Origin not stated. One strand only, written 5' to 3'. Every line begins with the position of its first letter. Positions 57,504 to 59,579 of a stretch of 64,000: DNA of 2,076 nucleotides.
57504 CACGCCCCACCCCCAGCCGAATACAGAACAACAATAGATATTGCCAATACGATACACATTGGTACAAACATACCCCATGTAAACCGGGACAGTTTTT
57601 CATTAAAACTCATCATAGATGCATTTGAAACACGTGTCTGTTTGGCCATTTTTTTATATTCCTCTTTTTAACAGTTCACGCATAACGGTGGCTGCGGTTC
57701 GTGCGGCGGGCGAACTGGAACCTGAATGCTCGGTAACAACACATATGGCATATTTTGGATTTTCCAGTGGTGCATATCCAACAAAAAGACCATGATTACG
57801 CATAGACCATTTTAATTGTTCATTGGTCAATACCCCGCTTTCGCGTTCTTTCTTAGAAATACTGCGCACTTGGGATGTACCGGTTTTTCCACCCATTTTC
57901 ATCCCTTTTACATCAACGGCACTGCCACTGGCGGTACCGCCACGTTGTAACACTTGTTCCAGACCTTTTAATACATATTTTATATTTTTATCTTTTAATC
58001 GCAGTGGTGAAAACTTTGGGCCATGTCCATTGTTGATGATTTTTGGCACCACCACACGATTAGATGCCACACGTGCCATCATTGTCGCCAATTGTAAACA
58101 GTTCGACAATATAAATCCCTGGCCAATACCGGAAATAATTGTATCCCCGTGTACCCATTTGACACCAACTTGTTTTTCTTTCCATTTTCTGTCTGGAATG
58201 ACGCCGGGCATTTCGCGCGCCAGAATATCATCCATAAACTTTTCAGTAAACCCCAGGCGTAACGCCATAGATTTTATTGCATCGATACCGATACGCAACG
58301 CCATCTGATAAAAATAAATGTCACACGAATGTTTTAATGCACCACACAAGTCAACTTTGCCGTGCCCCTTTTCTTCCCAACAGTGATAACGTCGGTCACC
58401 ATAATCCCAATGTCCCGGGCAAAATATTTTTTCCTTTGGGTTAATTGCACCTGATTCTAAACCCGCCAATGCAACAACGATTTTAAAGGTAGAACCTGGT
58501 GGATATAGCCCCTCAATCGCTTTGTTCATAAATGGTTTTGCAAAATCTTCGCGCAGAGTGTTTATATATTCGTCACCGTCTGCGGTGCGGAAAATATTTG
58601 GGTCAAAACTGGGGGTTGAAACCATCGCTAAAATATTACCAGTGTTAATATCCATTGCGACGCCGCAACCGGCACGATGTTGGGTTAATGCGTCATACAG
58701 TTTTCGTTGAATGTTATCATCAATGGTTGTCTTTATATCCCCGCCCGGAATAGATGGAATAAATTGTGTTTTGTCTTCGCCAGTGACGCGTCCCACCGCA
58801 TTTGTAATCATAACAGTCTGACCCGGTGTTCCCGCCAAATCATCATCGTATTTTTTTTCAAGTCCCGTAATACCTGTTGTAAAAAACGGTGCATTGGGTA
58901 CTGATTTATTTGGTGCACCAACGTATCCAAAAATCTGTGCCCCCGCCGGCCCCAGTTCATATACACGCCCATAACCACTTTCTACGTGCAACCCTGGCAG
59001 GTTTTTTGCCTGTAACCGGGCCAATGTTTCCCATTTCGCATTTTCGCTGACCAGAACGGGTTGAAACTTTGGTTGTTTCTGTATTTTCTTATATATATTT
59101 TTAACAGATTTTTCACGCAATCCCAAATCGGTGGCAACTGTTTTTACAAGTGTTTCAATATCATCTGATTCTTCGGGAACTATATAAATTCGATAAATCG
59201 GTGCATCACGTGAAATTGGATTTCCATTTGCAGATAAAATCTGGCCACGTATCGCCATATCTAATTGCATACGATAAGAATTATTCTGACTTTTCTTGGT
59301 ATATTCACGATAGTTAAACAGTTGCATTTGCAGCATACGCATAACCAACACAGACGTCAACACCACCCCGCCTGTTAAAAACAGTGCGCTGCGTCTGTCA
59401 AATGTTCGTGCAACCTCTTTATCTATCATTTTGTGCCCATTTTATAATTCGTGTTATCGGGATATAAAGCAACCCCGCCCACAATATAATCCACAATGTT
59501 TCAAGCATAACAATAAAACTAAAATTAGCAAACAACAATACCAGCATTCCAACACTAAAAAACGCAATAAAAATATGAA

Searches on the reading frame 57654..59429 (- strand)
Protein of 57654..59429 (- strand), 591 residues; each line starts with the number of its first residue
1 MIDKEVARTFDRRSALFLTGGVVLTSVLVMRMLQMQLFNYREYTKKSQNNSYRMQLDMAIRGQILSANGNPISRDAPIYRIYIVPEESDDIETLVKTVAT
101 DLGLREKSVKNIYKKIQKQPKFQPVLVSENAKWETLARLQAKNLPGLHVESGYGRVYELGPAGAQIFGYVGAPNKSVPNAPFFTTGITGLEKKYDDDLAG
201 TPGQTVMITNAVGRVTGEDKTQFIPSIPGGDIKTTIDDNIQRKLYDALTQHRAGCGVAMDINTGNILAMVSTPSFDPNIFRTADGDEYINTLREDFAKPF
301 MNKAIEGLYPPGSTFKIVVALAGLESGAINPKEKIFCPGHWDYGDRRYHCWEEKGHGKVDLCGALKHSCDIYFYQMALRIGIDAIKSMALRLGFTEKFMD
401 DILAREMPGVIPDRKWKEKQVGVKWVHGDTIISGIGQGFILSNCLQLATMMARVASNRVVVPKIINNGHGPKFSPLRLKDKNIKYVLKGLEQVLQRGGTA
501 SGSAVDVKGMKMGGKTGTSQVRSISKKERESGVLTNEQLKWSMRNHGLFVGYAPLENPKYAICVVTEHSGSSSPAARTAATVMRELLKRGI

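Call 74: search_protein_families(library=pfam, proteins=[window:57654-59429:-], max_evalue=0.00001)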
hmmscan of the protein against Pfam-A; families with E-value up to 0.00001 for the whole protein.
window:57654-59429:- (591 aa): 2 families
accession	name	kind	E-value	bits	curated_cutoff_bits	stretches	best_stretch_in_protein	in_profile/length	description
PF00905.27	Transpeptidase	-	1.4e-57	195.6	22.1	1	254-584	1-295/299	Penicillin binding protein transpeptidase domain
PF03717.20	PBP_dimer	-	4.9e-27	95.9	24.4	1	59-218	4-178/180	Penicillin-binding Protein dimerisation domain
